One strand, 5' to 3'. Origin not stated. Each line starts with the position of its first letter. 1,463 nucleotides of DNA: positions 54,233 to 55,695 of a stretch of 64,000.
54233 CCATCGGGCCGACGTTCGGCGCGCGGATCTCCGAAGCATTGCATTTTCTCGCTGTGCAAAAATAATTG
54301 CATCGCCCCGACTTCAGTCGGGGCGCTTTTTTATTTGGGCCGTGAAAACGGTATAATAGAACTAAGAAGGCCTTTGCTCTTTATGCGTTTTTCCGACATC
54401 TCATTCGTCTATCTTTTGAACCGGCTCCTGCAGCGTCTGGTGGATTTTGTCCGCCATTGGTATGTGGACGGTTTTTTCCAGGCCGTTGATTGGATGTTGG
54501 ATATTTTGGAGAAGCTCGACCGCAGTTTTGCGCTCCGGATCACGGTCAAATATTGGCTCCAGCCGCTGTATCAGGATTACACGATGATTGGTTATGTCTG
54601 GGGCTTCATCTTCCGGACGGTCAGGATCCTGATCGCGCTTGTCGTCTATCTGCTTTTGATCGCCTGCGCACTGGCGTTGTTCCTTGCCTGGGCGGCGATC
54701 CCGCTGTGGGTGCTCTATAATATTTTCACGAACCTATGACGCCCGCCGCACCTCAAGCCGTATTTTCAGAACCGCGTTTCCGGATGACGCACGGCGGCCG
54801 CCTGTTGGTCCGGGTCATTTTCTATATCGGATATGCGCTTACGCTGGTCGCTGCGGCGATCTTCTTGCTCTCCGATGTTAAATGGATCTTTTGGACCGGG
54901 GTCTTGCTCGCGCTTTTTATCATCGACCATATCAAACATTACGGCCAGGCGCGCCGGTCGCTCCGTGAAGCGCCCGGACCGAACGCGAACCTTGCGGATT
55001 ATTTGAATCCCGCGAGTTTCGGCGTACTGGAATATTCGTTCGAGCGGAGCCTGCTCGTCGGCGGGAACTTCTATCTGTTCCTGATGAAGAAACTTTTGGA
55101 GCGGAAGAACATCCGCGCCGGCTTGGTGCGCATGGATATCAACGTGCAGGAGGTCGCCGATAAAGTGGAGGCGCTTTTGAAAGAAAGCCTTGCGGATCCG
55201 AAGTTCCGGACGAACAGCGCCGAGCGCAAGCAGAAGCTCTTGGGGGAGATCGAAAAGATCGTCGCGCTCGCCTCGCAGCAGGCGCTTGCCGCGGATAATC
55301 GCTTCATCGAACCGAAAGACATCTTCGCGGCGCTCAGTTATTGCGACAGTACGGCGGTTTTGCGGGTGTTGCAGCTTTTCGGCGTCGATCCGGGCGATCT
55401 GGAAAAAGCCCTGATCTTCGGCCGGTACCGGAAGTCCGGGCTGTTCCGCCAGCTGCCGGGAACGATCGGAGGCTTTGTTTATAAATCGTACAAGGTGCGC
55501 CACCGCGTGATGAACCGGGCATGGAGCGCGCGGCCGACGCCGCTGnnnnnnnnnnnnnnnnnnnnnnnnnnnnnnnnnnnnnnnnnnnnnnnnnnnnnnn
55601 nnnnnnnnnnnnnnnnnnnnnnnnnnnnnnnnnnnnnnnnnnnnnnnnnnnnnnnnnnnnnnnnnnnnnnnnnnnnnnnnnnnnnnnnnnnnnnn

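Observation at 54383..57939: Membrane-tethered Clp/Hsp100 double AAA+ protein with an inactive-looking D1 and non-aromatic pore loops, in an operon with two small membrane proteins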

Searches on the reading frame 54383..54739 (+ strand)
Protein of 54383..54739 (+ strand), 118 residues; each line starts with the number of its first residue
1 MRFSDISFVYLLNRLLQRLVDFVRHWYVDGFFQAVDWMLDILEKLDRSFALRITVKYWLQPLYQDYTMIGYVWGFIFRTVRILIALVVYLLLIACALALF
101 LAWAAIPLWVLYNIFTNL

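Call 3: search_protein_families(library=pfam, proteins=[window:54383-54739:+], max_evalue=0.01)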
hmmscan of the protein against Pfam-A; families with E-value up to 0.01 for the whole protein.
window:54383-54739:+ (118 aa): 0 families

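Call 4: search_protein_families(library=ncbifam, proteins=[window:54383-54739:+], max_evalue=0.01)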
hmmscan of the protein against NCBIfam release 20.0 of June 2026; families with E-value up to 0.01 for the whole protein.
window:54383-54739:+ (118 aa): 0 families

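Call 20: find_homologous_proteins(query=window:54383-54739:+, max_evalue=0.001)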
Query window:54383-54739:+ (118 aa): 32 proteins with E <= 0.001 among 51 candidates.
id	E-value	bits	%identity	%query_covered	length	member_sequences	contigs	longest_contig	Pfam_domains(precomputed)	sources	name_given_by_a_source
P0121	2.1e-69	249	100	100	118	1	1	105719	-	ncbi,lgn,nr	ncbi:hypothetical protein KGO95_01735 [Patescibacteria group bacterium]|nr:hypothetical protein [Pat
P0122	5.5e-58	212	82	100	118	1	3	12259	-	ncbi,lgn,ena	-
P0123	1.1e-57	212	83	100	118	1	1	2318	-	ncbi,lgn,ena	-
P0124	9.3e-46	173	66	100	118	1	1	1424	-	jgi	jgi:hypothetical protein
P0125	6.7e-44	167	64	100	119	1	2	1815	-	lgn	-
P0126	4.1e-43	164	64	100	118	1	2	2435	-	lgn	-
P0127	5.8e-43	164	63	100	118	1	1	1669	-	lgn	-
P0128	7.0e-43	164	64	100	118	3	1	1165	-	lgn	-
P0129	2.6e-42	162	63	100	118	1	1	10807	-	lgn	-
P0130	1.4e-41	160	61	100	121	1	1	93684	-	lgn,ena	-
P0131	2.3e-41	159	62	100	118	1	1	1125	-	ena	-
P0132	3.0e-41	158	61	100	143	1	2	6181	-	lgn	-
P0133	3.9e-41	158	61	100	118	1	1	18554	-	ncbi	-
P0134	4.1e-41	158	63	100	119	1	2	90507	-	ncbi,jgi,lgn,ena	-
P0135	8.7e-40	154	64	97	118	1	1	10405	-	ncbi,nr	ncbi:MAG: hypothetical protein KGI60_04075 [Patescibacteria group bacterium]|nr:hypothetical protein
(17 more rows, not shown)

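Call 24: find_related_loci(query=A3, collection=genome_contigs, flank=4500)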
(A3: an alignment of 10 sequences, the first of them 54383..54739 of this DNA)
Query A3 (118 aa) in genome_contigs; peptide patterns used: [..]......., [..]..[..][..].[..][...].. (x = any residue, [..] = any of these).
62 stretches matched a pattern; 21 encode a relative of the query (tblastn E <= 1e-3); 21 distinct loci.
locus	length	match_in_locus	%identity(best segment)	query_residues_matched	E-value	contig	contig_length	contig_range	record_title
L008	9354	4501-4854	59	1-118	4e-48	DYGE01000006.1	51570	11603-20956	MAG TPA_asm: Candidatus Paceibacter sp. isolate BE2012_5_45_13 Afr_mines_BE2012_370_length_51570_cov_5_835116, whole gen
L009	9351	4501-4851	63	1-117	4e-48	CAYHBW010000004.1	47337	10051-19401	MAG TPA_asm: uncultured Candidatus Saccharibacteria bacterium isolate ERP119705_co11_432 genome assembly, contig: NODE_4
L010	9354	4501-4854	64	1-118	2e-46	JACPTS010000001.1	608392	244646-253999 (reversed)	MAG: Candidatus Harrisonbacteria bacterium isolate NC_groundwater_738_Ag_S-0.65um_42_30 S37_SO-6_scaffold_114001, whole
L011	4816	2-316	67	14-118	2e-44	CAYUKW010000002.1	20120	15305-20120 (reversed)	MAG TPA_asm: uncultured Candidatus Saccharibacteria bacterium isolate SRP193066_co2_3 genome assembly, contig: NODE_1427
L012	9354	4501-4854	56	1-118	8e-44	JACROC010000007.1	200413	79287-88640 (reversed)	MAG: Candidatus Harrisonbacteria bacterium isolate NC_groundwater_1951_Pr3_S-0.2um_42_5 scaffold_759644, whole genome sh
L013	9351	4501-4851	59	1-117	6e-43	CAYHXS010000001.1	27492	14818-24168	MAG TPA_asm: uncultured Candidatus Saccharibacteria bacterium isolate ERP119705_co17_1020 genome assembly, contig: NODE_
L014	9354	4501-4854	53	1-118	7e-40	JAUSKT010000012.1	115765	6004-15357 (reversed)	MAG: bacterium isolate E14_metabat.bin.74_sub E14_k141_1507239, whole genome shotgun sequence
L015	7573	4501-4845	64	1-115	1e-39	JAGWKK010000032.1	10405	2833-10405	MAG: Patescibacteria group bacterium isolate REEB16 contig-150_8314, whole genome shotgun sequence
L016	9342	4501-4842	54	5-118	2e-39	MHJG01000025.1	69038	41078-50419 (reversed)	MAG: Candidatus Harrisonbacteria bacterium RIFCSPHIGHO2_02_FULL_42_16 rifcsphigho2_02_scaffold_998, whole genome shotgun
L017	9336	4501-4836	48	4-115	7e-36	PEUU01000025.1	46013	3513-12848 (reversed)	MAG: Candidatus Jorgensenbacteria bacterium CG03_land_8_20_14_0_80_38_39 CG03_land_8_20_14_0.80_scaffold_125_c, whole ge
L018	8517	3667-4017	47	1-117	1e-31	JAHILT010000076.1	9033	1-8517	MAG: Patescibacteria group bacterium isolate KR13_N2.mb.37 KR13_N2.mb.37_k141_402320, whole genome shotgun sequence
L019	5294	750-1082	45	4-114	2e-30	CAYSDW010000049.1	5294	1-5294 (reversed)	MAG TPA_asm: uncultured Candidatus Saccharibacteria bacterium isolate binchicken_co134_1259 genome assembly, contig: NOD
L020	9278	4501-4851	50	1-117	1e-30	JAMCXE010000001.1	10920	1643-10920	MAG: Patescibacteria group bacterium isolate FK_Sedi_B_Bin.438 NODE_24815_length_10920_cov_3.45687, whole genome shotgun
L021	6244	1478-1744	55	30-118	3e-30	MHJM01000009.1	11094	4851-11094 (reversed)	MAG: Candidatus Harrisonbacteria bacterium RIFCSPLOWO2_02_FULL_45_10c rifcsplowo2_02_scaffold_17183, whole genome shotgu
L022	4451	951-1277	42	5-113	1e-27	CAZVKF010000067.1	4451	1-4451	MAG TPA_asm: uncultured Candidatus Saccharibacteria bacterium isolate binchicken_co38_1281 genome assembly, contig: NODE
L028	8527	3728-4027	34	19-118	3e-7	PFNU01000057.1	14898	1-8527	MAG: bacterium (Candidatus Torokbacteria) CG_4_10_14_0_2_um_filter_35_8 CG_4_10_14_0.2_scaffold_1876_c, whole genome sho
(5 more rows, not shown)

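Call 52: search_protein_families(library=padloc, proteins=[window:54383-54739:+], max_evalue=0.01)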
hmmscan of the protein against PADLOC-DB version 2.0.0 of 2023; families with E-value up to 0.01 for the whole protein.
window:54383-54739:+ (118 aa): 0 families

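Call 54: predict_structure(alignment_id=A5)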
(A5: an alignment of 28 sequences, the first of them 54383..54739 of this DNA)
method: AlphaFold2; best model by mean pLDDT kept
length: 118 residues; sequences in the alignment: 28
mean_pLDDT: 87.5   pTM: 0.64
mean pLDDT of the five models: 87.5, 86.9, 86.2, 85.3, 83.4
residues with pLDDT >= 90: 58; 70-90: 55; 50-70: 5; < 50: 0
segments of 3 or more residues with pLDDT < 50: none
pLDDT, mean of each block of 10 residues (from residue 1): 75 92 90 91 86 81 83 88 92 93 91 87
secondary structure, 60 per line:
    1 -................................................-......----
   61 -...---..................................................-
elements in order: H2-49 H51-56 H68-117

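Call 69: find_homologous_proteins(query=L028:4321-5400:+, max_evalue=0.00001)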
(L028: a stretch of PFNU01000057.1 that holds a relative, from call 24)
Query L028:4321-5400:+: 4905 candidates shared short words with the query, none scored E <= 0.00001.

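Call 76: search_dna_similar(query=window:54383-54739:+, collection=phages, mode=protein, max_evalue=0.001, max_rows=5)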
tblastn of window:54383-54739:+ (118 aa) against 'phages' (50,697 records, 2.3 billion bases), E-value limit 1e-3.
No match.

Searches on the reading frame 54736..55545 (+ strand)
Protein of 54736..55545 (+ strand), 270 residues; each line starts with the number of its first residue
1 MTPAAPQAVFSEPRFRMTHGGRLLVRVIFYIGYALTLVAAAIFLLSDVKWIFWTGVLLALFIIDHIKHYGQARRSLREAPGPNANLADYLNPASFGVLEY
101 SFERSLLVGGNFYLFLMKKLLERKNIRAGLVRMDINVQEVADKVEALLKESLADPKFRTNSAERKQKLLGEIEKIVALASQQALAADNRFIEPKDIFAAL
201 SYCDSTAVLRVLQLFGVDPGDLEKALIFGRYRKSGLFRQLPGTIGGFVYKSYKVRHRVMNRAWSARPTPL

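Call 42: search_protein_representatives(protein=window:54736-55545:+)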
Query: 270 residues. Proteins with E-value up to 0.001 (for the whole library): 216; up to 1e-10: 157; up to 1e-30: 32. The best 150 are listed.
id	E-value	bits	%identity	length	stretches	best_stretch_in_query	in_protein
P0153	7.1e-74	265.0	48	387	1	9-269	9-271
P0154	1.4e-64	234.6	46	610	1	9-269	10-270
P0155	5.8e-58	212.9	42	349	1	8-270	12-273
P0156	1.9e-53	198.1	42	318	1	6-269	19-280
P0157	1.4e-45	172.3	51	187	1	9-179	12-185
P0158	5.5e-45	170.4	41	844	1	10-269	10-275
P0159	4.3e-44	167.5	34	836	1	9-268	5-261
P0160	8.8e-44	166.4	38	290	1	5-269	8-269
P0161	1.7e-42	162.2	36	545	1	9-270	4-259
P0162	4.7e-42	160.7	33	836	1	5-269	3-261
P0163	3.4e-40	154.7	36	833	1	7-269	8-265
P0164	6.8e-40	153.7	37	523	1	8-269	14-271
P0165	1.8e-39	152.3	35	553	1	7-269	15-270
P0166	8.1e-39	150.2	35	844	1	8-269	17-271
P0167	8.2e-38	146.8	36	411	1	9-270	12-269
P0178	7.0e-33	130.7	35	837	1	9-269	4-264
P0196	8.2e-28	114.1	31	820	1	11-269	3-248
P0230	3.5e-20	89.1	24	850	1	5-270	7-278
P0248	2.5e-18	83.0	28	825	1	9-269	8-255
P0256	4.7e-17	78.8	30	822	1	10-269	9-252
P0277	1.1e-14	71.1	28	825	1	12-268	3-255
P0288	1.7e-13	67.2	30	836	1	20-270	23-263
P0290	3.3e-13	66.2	34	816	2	5-143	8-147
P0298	4.9e-12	62.4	27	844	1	2-269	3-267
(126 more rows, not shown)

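Call 62: list_cluster_members(proteins=[P0162, P0178, P0196, P0230, P0248, P0256, P0277, P0288, P0290, P0298])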
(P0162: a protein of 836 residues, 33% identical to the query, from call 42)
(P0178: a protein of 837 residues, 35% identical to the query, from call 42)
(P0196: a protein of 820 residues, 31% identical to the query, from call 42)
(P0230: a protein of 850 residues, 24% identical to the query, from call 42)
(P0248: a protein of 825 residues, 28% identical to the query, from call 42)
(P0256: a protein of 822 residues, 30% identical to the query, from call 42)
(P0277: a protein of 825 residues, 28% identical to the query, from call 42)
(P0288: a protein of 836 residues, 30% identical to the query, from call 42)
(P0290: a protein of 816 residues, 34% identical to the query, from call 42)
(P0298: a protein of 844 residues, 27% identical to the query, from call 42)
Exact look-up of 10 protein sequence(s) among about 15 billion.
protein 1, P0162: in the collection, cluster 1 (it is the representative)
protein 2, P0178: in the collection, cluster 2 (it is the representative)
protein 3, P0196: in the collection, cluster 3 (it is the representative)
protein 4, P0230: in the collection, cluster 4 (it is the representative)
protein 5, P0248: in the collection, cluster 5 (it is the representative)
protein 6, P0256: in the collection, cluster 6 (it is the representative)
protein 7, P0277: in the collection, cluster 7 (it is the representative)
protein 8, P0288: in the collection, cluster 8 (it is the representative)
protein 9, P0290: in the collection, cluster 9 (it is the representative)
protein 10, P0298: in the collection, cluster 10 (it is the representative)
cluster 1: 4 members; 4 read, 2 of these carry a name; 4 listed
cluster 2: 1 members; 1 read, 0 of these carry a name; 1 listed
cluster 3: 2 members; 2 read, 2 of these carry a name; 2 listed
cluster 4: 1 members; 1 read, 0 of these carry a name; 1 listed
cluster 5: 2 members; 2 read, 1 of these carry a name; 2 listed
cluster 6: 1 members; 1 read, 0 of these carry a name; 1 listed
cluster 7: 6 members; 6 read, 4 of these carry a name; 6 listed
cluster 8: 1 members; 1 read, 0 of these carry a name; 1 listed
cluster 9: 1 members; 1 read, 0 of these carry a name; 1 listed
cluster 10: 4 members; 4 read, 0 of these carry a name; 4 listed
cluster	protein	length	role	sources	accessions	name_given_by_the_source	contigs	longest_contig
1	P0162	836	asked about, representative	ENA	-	-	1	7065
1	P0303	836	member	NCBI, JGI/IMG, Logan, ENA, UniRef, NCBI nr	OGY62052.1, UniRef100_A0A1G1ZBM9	MAG: hypothetical protein A3H06_02470 [Candidatus Colwellbacteria bacterium ... | Clp R domain-containing protein n=3 Tax=Candidatus Colwelliibacteriota TaxID=1817904 ...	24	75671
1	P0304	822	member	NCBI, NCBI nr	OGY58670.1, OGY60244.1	MAG: hypothetical protein A3F24_03150 [Candidatus Colwellbacteria bacterium ...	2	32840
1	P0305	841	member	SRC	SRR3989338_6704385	-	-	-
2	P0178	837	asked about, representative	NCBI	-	-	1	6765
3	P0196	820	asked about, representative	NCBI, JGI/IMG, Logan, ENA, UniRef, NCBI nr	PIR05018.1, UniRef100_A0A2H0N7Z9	MAG: hypothetical protein COV57_01290 [Candidatus Liptonbacteria bacterium ... | Clp R domain-containing protein n=1 Tax=Candidatus Liptonbacteria bacterium ...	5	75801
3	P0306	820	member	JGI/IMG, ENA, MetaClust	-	\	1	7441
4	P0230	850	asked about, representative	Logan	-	-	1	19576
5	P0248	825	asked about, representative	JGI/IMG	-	ATP-dependent Clp protease ATP-binding subunit ClpC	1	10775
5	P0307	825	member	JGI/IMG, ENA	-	-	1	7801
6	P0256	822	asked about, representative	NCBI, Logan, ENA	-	-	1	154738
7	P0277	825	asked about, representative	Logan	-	-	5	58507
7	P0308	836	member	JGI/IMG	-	ATP-dependent Clp protease ATP-binding subunit ClpC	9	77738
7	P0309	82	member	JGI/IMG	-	ATP-dependent Clp protease ATP-binding subunit ClpA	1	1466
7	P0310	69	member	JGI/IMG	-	ATP-dependent Clp protease ATP-binding subunit ClpA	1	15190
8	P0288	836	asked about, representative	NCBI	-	-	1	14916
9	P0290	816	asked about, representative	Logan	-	-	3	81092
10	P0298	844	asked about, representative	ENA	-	-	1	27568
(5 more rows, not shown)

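Call 77: search_dna_similar(query=window:54736-55545:+, collection=plasmids, mode=protein, max_evalue=0.001, max_rows=5)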
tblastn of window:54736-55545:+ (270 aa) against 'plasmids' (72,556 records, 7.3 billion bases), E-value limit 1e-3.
No match.
